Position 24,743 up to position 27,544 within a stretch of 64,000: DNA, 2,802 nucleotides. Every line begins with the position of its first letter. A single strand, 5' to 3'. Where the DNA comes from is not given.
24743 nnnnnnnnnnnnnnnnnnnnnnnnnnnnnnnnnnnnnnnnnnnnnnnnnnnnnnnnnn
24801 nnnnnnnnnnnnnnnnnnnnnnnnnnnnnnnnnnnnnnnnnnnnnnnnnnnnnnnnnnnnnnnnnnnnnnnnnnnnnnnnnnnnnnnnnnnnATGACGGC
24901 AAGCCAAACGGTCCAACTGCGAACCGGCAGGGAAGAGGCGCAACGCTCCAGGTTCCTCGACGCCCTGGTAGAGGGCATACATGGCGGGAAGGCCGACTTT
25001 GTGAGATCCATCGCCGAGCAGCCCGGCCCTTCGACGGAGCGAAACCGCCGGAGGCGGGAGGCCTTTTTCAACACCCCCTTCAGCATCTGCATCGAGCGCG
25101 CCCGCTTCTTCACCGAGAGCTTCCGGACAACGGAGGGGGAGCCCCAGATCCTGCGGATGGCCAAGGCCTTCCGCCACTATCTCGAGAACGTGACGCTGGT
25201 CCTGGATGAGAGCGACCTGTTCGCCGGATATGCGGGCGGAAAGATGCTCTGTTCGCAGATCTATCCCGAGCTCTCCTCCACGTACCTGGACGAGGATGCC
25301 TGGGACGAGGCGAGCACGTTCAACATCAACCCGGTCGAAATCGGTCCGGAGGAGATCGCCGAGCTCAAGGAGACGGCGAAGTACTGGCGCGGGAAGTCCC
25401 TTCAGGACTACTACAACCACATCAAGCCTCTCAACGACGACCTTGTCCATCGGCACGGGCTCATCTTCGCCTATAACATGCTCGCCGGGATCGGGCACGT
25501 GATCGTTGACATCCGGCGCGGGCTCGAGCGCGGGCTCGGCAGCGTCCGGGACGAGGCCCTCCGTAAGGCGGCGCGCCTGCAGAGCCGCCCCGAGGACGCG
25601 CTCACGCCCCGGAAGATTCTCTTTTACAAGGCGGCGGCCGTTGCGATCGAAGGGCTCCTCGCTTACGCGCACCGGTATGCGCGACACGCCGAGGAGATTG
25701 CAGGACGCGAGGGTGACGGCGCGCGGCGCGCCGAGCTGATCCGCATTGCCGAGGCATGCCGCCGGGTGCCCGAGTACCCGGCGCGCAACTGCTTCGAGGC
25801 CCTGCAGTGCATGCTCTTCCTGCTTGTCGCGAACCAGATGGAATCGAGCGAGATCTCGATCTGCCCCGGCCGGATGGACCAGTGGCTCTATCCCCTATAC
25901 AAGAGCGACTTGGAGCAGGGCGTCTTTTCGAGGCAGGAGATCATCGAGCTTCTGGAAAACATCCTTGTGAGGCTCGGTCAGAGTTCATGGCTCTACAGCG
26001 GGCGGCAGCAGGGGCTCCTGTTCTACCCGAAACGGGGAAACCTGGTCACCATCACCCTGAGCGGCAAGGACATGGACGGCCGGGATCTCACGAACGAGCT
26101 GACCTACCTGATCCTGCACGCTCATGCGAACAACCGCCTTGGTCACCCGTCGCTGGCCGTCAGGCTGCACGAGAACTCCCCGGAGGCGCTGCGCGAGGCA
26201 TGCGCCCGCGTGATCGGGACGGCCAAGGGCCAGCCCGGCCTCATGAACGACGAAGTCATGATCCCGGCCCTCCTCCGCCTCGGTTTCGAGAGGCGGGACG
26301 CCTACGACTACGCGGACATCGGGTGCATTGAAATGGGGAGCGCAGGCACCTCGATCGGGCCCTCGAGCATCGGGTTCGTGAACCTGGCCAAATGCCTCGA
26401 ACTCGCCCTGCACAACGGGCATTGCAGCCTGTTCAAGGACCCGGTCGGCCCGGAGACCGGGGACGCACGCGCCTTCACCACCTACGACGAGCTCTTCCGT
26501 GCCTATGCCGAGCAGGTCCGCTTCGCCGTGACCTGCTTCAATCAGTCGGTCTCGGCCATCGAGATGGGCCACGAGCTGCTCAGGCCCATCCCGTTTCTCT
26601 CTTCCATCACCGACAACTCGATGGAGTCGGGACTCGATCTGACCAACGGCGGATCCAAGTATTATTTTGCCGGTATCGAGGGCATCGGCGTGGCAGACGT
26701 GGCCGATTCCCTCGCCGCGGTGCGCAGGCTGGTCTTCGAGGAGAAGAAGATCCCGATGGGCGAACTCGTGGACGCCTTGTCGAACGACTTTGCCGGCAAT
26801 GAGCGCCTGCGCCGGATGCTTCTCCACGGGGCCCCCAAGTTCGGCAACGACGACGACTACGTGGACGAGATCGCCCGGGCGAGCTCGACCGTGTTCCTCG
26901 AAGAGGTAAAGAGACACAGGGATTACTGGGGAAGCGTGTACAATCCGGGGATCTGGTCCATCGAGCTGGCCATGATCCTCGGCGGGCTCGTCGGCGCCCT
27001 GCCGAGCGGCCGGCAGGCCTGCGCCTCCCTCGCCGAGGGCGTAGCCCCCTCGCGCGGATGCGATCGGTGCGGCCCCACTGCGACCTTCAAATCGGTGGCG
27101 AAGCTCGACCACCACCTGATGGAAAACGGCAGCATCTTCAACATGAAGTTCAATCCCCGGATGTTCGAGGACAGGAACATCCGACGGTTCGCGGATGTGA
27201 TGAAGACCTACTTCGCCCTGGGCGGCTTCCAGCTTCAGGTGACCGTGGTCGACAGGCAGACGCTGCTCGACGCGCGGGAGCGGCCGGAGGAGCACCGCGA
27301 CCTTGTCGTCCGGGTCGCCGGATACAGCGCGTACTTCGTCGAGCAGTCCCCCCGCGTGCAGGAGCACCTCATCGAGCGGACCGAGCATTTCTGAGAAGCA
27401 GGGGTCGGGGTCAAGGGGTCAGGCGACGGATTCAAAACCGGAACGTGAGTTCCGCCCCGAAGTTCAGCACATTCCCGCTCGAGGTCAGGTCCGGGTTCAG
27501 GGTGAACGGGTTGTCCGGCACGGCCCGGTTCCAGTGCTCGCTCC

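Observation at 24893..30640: PFL2-type glycyl radical enzyme with no adjacent activase, beside a FadL/TodX porin and a long-chain acyl-CoA ligase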

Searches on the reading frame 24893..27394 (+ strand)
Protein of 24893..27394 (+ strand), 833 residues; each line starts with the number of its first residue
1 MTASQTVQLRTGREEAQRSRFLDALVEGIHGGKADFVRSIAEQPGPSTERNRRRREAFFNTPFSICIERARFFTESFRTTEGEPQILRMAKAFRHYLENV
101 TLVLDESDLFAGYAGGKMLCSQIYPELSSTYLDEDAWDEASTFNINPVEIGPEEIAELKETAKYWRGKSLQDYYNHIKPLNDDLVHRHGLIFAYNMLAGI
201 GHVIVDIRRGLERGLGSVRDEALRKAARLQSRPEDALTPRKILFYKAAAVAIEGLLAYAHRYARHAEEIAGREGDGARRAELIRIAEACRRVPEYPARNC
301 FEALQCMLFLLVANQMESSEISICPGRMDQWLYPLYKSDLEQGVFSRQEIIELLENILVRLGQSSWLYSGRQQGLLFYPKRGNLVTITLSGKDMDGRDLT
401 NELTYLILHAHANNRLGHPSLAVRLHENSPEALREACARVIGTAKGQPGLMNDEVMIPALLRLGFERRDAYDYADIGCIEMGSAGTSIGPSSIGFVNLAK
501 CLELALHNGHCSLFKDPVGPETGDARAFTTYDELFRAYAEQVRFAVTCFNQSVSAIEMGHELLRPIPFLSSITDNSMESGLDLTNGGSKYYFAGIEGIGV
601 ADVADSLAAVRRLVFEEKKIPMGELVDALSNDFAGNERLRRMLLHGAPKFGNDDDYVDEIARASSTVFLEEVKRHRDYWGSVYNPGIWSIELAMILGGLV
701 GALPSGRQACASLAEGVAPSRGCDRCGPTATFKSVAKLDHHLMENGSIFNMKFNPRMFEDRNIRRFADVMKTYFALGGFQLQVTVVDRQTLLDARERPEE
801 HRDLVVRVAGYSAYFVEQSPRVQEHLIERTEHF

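Call 6: search_protein_families(library=pfam, proteins=[window:24893-27394:+])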
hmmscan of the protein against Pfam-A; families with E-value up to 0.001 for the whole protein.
window:24893-27394:+ (833 aa): 2 families
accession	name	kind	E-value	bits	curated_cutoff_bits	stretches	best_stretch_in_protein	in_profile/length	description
PF02901.20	PFL-like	-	5.7e-171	570.9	24.3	1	61-696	17-646/647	Pyruvate formate lyase-like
PF01228.26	Gly_radical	-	2.5e-30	105.6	22.2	1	714-816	2-106/106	Glycine radical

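Call 7: search_protein_families(library=ncbifam, proteins=[window:24893-27394:+])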
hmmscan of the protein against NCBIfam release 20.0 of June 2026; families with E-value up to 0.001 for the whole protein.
window:24893-27394:+ (833 aa): 12 families
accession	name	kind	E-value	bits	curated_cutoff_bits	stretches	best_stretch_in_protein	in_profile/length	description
TIGR01774.1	PFL2-3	subfamily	3.7e-189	630.7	678.2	1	48-832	3-784/786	formate C-acetyltransferase/glycerol dehydratase family glycyl radical enzyme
NF048011.1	SfplDhtHpsGDes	equivalog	2.4e-163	545.4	1000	1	50-832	25-819/821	(2S)-3-sulfopropanediol dehydratase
NF048009.1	SfplDhtHpfGKleb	equivalog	1.1e-147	493.5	1000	1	50-831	27-821/824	(2S)-3-sulfopropanediol dehydratase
NF043068.1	glycl_HYPD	equivalog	4.7e-144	481.3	1100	1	48-832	1-782/784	trans-4-hydroxy-L-proline dehydratase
NF007437.0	PRK09983.1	equivalog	3e-142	475.3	1109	1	48-832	2-763/765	formate C-acetyltransferase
TIGR04394.1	choline_CutC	equivalog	1.2e-140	470.5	1050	1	48-830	2-784/789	choline trimethylamine-lyase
NF033718.1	indole_decarb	equivalog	7.2e-105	352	1100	2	45-634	29-645/868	indoleacetate decarboxylase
NF033715.1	glycyl_HPDL_Lrg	equivalog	9.9e-82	275.1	1150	2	153-634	172-679/901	4-hydroxyphenylacetate decarboxylase large subunit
TIGR01255.1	pyr_form_ly_1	equivalog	2.1e-37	129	994.2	1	296-832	232-741/744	formate C-acetyltransferase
NF038360.1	rad_fix_GrcA3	exception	4.9e-13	49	158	1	761-832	4-75/78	autonomous glycyl radical cofactor GrcA3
NF008341.1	PRK11127.1-1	equivalog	3.1e-09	36.7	145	1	775-832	20-77/80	autonomous glycyl radical cofactor GrcA2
TIGR04365.1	spare_glycyl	equivalog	1.7e-06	28.3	170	1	775-830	66-121/126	autonomous glycyl radical cofactor GrcA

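Call 11: find_homologous_proteins(query=window:24893-27391:+, max_evalue=1e-50)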
Query window:24893-27391:+ (833 aa): 313 proteins with E <= 1e-50 among 8000 candidates; the best 120 are listed.
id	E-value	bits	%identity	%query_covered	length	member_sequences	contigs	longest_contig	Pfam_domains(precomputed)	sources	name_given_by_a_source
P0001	0.0e+0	1757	92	100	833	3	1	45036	PF02901.21,PF01228.27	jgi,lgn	jgi:formate C-acetyltransferase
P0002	0.0e+0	1667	87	100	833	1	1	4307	PF02901.21,PF01228.27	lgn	-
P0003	0.0e+0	1595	83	100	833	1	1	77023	PF02901.21,PF01228.27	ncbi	-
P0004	0.0e+0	1581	82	100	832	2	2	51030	PF02901.21,PF01228.27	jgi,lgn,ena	-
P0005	0.0e+0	1573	82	100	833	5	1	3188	PF02901.21,PF01228.27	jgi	jgi:pyruvate formate-lyase/glycerol dehydratase family glycyl radical enzyme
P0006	0.0e+0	1567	82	100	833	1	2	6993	PF02901.21,PF01228.27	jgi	jgi:formate C-acetyltransferase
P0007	0.0e+0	1566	82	100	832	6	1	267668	PF02901.21,PF01228.27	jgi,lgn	-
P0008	0.0e+0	1560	81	100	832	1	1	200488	PF02901.21,PF01228.27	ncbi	-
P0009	0.0e+0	1500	77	100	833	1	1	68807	PF02901.21,PF01228.27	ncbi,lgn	-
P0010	0.0e+0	1490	78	98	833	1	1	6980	PF02901.21,PF01228.27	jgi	-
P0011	0.0e+0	1476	75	100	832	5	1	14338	PF02901.21,PF01228.27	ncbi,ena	-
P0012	0.0e+0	1473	76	100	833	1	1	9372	PF02901.21,PF01228.27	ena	-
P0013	0.0e+0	1472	76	99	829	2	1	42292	PF02901.21,PF01228.27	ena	-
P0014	0.0e+0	1467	76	100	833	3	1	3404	PF02901.21,PF01228.27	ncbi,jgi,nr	ncbi:MAG: formate C-acetyltransferase/glycerol dehydratase family glycyl radical enzyme [Candidatus 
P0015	0.0e+0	1467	77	98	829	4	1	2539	PF02901.21,PF01228.27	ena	-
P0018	0.0e+0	1458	76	100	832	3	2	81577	PF02901.21,PF01228.27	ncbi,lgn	-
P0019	0.0e+0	1453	75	100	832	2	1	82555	PF02901.21,PF01228.27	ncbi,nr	ncbi:hypothetical protein HZA56_19160 [Candidatus Poribacteria bacterium]|nr:hypothetical protein [C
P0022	0.0e+0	1442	75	99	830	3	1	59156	PF02901.21,PF01228.27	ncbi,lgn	ncbi:MAG: formate C-acetyltransferase/glycerol dehydratase family glycyl radical enzyme [Candidatus 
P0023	0.0e+0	1440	75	100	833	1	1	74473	PF02901.21,PF01228.27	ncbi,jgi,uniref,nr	ncbi:MAG: hypothetical protein C4520_11165 [Candidatus Abyssobacteria bacterium SURF_5]|uniref:Forma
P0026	0.0e+0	1251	66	99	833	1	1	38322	PF02901.21,PF01228.27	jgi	jgi:pyruvate formate-lyase/glycerol dehydratase family glycyl radical enzyme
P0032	0.0e+0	1113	58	100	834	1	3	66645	PF02901.21,PF01228.27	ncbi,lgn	-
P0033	0.0e+0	1096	78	72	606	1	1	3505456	PF02901.21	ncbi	ncbi:MAG: pyruvate formate lyase family protein, partial [Candidatus Hydrogenedentota bacterium]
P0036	9.2e-256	869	52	92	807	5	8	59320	PF02901.21,PF01228.27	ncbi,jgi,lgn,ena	-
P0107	6.2e-132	460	36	96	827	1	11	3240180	PF02901.21,PF01228.27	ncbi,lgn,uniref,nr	ncbi:(2S)-3-sulfopropanediol dehydratase [Desulforamulus ferrireducens]|uniref:Glycyl radical enzyme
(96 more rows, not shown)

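Call 12: find_encoding_contigs(protein=window:24893-27391:+, flank=10000, max_places=3)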
Protein window:24893-27391:+ (833 aa): 3 contigs read that carry it; 2 places shown.
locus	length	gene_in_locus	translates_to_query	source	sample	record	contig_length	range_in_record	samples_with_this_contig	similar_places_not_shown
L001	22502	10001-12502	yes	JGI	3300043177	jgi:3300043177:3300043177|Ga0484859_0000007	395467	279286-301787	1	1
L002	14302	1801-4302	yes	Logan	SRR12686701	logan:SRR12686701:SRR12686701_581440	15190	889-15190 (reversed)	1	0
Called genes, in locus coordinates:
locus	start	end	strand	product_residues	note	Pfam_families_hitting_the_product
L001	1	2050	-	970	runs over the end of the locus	PF00384:Molybdopterin, PF01568:Molydop_binding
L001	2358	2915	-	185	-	PF00355:Rieske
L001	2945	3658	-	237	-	PF00376:MerR (weak), PF13411:MerR_1, PF28507:Rv1828_C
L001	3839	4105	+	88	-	-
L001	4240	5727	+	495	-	PF00232:Glyco_hydro_1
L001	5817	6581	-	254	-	PF13085:Fer2_3, PF13187:Fer4_9 (faint), PF00037:Fer4 (weak), PF12797:Fer4_2 (weak), PF13183:Fer4_8 (weak), PF13237:Fer4_10 (weak), PF12838:Fer4_7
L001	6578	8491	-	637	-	PF00890:FAD_binding_2, PF02910:Succ_DH_flav_C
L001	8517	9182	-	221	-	PF01127:Sdh_cyt (faint)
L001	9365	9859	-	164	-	PF06252:GemA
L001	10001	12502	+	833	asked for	PF02901:PFL-like, PF01228:Gly_radical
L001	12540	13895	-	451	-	PF03349:Toluene_X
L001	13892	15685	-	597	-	PF00501:AMP-binding, PF23562:AMP-binding_C_3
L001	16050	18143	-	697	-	PF12797:Fer4_2 (faint), PF13183:Fer4_8, PF13187:Fer4_9 (weak), PF13237:Fer4_10, PF02754:CCG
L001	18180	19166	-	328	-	PF01012:ETF, PF00766:ETF_alpha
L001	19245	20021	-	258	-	PF01012:ETF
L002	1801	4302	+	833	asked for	PF02901:PFL-like, PF01228:Gly_radical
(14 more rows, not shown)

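Call 13: find_encoding_contigs(protein=P0007, flank=10000, max_places=3)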
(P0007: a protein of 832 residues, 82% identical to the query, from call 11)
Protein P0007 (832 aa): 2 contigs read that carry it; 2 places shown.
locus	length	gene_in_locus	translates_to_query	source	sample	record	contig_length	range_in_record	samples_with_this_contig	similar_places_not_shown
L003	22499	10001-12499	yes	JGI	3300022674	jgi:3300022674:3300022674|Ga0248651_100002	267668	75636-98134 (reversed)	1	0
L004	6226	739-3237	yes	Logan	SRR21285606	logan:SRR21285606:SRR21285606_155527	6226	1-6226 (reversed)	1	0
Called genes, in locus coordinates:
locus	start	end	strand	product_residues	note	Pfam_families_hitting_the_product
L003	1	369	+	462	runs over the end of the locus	PF00005:ABC_tran, PF02463:SMC_N (faint), PF13191:AAA_16 (faint), PF13555:AAA_29 (faint), PF20703:nSTAND1 (faint), PF05729:NACHT (faint), PF13304:AAA_21 (faint), PF00005:ABC_tran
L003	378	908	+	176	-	-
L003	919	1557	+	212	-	-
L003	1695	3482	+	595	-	-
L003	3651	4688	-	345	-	PF13623:SurA_N_2, PF13624:SurA_N_3, PF13098:Thioredoxin_2 (weak), PF13462:Thioredoxin_4, PF01323:DSBA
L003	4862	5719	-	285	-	PF00037:Fer4 (faint), PF12837:Fer4_6 (faint), PF13237:Fer4_10, PF12838:Fer4_7 (weak), PF13187:Fer4_9, PF13484:Fer4_16 (faint), PF00881:Nitroreductase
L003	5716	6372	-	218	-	PF00702:Hydrolase, PF13419:HAD_2, PF13242:Hydrolase_like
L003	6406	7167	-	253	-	PF13085:Fer2_3, PF13187:Fer4_9 (faint), PF00037:Fer4 (weak), PF12797:Fer4_2 (weak), PF12837:Fer4_6 (weak), PF13183:Fer4_8 (weak), PF13237:Fer4_10 (weak), PF12838:Fer4_7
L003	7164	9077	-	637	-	PF00890:FAD_binding_2, PF01266:DAO (faint), PF02910:Succ_DH_flav_C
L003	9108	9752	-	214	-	-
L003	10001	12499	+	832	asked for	PF02901:PFL-like, PF01228:Gly_radical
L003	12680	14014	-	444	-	PF03349:Toluene_X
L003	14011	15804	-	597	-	PF00501:AMP-binding, PF23562:AMP-binding_C_3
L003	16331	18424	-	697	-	PF12838:Fer4_7 (faint), PF12797:Fer4_2 (faint), PF13183:Fer4_8, PF13187:Fer4_9, PF13237:Fer4_10, PF02754:CCG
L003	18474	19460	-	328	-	PF01012:ETF, PF00766:ETF_alpha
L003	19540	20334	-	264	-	PF01012:ETF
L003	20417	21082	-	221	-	PF00440:TetR_N, PF08359:TetR_C_4, PF17932:TetR_C_24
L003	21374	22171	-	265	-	PF09339:HTH_IclR, PF01047:MarR (faint), PF01614:IclR_C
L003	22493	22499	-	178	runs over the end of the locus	PF01288:HPPK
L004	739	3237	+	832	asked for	PF02901:PFL-like, PF01228:Gly_radical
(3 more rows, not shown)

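Call 14: find_encoding_contigs(protein=P0023, flank=10000, max_places=2)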
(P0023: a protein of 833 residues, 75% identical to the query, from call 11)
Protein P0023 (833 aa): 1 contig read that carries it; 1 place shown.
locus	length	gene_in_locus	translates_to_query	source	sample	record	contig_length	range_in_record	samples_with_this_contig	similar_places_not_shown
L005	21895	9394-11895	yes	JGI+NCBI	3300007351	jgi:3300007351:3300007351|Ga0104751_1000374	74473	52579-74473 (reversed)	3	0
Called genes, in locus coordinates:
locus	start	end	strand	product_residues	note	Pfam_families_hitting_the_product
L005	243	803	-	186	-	PF04011:LemA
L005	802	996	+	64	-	-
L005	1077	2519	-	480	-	PF00072:Response_reg, PF00158:Sigma54_activat, PF14532:Sigma54_activ_2, PF00004:AAA (faint), PF07728:AAA_5 (weak), PF25601:AAA_lid_14, PF02954:HTH_8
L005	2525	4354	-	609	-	PF02743:dCache_1, PF17201:Cache_3-Cache_2, PF00672:HAMP, PF00512:HisKA, PF02518:HATPase_c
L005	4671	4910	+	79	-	-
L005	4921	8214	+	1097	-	PF00211:Guanylate_cyc, PF13424:TPR_12 (faint), PF13191:AAA_16, PF07719:TPR_2 (faint)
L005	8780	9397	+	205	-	PF00440:TetR_N, PF13305:TetR_C_33 (weak)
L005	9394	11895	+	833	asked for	PF02901:PFL-like, PF01228:Gly_radical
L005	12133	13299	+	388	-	-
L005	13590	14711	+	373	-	PF00724:Oxidored_FMN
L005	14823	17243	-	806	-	PF01804:Penicil_amidase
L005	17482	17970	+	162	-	-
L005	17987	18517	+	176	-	PF06938:DUF1285_N, PF21028:DUF1285_C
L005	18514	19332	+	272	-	-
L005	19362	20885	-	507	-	PF00501:AMP-binding, PF13193:AMP-binding_C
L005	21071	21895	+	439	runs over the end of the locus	PF04015:DUF362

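Call 15: find_encoding_contigs(protein=P0032, flank=10000, max_places=2)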
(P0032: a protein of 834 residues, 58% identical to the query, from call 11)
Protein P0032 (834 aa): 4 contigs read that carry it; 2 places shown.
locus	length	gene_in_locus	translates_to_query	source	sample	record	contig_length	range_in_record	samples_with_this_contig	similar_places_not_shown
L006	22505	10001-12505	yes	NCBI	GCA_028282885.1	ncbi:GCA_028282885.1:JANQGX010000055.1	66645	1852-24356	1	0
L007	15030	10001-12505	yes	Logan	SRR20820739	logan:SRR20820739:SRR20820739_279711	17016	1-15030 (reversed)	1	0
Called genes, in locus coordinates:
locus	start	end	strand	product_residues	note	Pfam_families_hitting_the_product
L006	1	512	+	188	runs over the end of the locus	PF11823:Se_S_carrier, PF26554:DUF8182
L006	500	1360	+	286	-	PF01256:Carb_kinase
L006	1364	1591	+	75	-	-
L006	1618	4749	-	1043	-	PF01074:Glyco_hydro_38N, PF09261:Alpha-mann_mid, PF07748:Glyco_hydro_38C, PF17677:Glyco_hydro38C2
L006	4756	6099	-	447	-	PF00083:Sugar_tr, PF06779:MFS_4 (faint), PF07690:MFS_1, PF05977:MFS_3 (faint), PF07690:MFS_1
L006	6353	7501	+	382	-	PF00392:GntR, PF00532:Peripla_BP_1, PF13377:Peripla_BP_3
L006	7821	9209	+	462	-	PF07690:MFS_1, PF13347:MFS_2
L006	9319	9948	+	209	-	PF00440:TetR_N, PF13305:TetR_C_33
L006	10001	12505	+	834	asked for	PF02901:PFL-like, PF01228:Gly_radical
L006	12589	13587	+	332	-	PF13353:Fer4_12 (faint), PF13484:Fer4_16 (faint), PF12837:Fer4_6 (faint), PF12838:Fer4_7 (weak), PF13187:Fer4_9 (weak), PF00037:Fer4 (weak), PF04055:Radical_SAM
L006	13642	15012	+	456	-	PF07690:MFS_1, PF13347:MFS_2, PF03092:BT1 (weak)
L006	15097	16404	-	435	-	PF03929:PepSY_TM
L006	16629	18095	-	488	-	-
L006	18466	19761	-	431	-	PF03137:OATP (faint), PF07690:MFS_1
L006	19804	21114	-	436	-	PF01266:DAO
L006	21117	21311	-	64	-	-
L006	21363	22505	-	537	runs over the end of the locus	PF00561:Abhydrolase_1 (weak)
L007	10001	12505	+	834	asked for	PF02901:PFL-like, PF01228:Gly_radical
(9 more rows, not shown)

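Call 16: find_encoding_contigs(protein=P0036, flank=10000, max_places=3)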
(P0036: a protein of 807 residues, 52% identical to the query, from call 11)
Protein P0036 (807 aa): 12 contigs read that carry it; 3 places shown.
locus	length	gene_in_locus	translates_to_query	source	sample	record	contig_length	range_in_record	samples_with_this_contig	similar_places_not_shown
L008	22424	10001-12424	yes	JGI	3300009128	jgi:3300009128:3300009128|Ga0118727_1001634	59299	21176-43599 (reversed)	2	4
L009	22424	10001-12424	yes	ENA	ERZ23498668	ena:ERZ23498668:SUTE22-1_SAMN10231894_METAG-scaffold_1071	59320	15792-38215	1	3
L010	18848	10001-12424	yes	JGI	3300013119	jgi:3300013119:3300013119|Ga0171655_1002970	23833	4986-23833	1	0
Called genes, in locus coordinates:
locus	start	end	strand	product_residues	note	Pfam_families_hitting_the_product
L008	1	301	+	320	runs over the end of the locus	PF00144:Beta-lactamase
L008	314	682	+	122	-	PF07858:LEH, PF07366:SnoaL, PF12680:SnoaL_2, PF14534:DUF4440 (weak)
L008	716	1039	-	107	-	PF09922:LiaF-like_C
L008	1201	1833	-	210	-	-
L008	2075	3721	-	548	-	PF01293:PEPCK_ATP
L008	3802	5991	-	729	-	PF13336:AcetylCoA_hyd_C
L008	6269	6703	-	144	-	-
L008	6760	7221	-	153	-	-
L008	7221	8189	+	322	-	PF00126:HTH_1, PF03466:LysR_substrate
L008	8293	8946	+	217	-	PF00440:TetR_N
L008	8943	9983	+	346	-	PF04055:Radical_SAM, PF00037:Fer4 (faint), PF12837:Fer4_6 (faint), PF12838:Fer4_7, PF13187:Fer4_9 (weak), PF13237:Fer4_10 (weak), PF13353:Fer4_12 (weak)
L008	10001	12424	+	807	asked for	PF02901:PFL-like, PF01228:Gly_radical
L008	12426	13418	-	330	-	PF20256:MoCoBD_2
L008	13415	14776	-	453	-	PF01315:Ald_Xan_dh_C, PF02738:MoCoBD_1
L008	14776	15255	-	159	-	PF13085:Fer2_3 (weak), PF00111:Fer2, PF01799:Fer2_2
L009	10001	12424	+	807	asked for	PF02901:PFL-like, PF01228:Gly_radical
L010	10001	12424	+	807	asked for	PF02901:PFL-like, PF01228:Gly_radical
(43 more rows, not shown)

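Call 18: search_solved_structures(query=window:24893-27391:+, max_evalue=1e-20)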
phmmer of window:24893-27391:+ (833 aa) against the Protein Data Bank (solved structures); distinct sequences matched with E-value up to 1e-20: 35.
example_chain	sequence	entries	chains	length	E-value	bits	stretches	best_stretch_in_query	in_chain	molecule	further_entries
1r8w_A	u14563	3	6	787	7.7e-153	513.9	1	48-832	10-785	glycerol dehydratase | B12-independent glycerol dehydratase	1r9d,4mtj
5i2a_A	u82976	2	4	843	8.8e-145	487.3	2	53-633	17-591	Diol-dehydratase | Diol dehydratase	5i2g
9f3w_A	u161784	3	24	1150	8.7e-142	477.4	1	48-830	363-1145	Choline trimethylamine-lyase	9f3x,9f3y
9rco_A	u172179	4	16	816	8.3e-135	454.3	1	53-832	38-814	Glycyl radical protein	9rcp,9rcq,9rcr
5a0u_A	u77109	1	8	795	3.2e-126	425.9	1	48-830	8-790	CHOLINE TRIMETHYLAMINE LYASE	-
5a0z_A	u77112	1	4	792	3.4e-126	425.8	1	48-830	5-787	CHOLINE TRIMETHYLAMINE LYASE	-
5ymr_B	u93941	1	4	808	6e-126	425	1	55-832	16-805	Formate acetyltransferase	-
2f3o_A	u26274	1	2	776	2.7e-124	419.6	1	61-829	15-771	pyruvate formate-lyase 2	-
8yjo_A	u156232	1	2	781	3.4e-123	415.9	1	47-832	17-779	Probable dehydratase PflD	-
8iof_A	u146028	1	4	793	5.3e-122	412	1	52-831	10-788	Benzylsuccinate synthase alpha subunit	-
6lon_B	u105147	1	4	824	5.8e-122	411.8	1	60-832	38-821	PFL2/glycerol dehydratase family glycyl radical enzyme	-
8id7_A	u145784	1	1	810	6.3e-122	411.7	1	64-832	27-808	Probable dehydratase YbiW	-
8yjn_A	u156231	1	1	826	6.6e-122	411.6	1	64-832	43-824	Probable dehydratase YbiW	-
6xs4_A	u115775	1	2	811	1.8e-121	410.2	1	64-832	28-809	Formate C-acetyltransferase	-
8id0_A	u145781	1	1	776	1.6e-120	407.1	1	52-832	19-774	formate C-acetyltransferase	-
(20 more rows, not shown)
